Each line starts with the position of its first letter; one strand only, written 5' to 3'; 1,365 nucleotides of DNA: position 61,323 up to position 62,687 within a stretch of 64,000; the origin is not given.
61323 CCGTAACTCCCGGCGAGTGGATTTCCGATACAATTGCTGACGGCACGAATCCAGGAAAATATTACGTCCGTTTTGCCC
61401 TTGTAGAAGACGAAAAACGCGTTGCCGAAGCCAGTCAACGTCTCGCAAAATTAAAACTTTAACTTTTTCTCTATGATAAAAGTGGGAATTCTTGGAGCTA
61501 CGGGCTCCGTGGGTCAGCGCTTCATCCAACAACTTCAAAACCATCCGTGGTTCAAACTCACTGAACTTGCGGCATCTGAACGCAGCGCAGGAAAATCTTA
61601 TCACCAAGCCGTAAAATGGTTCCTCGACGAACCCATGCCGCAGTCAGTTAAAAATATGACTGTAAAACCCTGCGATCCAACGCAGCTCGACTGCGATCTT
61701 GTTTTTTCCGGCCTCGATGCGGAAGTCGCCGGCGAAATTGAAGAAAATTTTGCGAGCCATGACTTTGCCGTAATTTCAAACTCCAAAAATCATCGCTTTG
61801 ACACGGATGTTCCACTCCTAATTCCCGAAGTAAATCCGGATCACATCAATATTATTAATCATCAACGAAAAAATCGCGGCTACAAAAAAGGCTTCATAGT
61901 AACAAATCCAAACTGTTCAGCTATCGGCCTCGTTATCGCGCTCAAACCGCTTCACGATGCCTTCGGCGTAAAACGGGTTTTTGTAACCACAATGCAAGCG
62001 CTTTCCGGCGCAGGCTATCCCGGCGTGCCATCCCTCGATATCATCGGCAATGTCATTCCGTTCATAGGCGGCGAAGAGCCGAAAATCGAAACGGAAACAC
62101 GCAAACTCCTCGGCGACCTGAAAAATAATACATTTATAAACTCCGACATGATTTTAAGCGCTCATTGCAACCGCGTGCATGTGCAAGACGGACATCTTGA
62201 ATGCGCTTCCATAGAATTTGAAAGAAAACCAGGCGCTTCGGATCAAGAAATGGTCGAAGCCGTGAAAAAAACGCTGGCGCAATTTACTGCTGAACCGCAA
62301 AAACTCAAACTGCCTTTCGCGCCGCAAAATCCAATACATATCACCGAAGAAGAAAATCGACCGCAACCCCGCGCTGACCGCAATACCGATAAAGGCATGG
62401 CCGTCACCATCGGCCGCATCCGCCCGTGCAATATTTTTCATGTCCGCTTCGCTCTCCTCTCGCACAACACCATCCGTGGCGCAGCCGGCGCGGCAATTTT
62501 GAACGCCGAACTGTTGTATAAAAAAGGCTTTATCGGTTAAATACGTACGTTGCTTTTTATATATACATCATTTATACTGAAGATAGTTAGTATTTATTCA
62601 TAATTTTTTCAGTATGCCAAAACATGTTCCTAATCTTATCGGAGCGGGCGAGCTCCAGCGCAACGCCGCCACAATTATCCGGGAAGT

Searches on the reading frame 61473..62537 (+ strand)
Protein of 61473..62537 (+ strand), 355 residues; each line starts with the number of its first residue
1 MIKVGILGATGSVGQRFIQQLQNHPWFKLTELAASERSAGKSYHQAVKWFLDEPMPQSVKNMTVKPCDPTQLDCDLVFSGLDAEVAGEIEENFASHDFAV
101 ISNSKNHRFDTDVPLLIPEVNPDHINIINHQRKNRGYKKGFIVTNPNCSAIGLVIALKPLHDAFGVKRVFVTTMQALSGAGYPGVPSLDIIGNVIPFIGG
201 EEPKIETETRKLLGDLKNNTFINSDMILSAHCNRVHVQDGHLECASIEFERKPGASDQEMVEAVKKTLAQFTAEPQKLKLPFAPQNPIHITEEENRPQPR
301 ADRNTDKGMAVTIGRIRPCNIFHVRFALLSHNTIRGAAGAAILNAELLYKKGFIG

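Call 81: search_protein_families(library=pfam, proteins=[window:61473-62537:+], max_evalue=0.00001)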
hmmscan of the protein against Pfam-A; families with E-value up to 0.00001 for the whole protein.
window:61473-62537:+ (355 aa): 2 families
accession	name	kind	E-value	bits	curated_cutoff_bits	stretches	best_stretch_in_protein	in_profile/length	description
PF02774.23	Semialdhyde_dhC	-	6.2e-36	124.7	26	1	157-334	1-183/184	Semialdehyde dehydrogenase, dimerisation domain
PF01118.30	Semialdhyde_dh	-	2.4e-35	122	26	1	3-126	1-119/121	Semialdehyde dehydrogenase, NAD binding domain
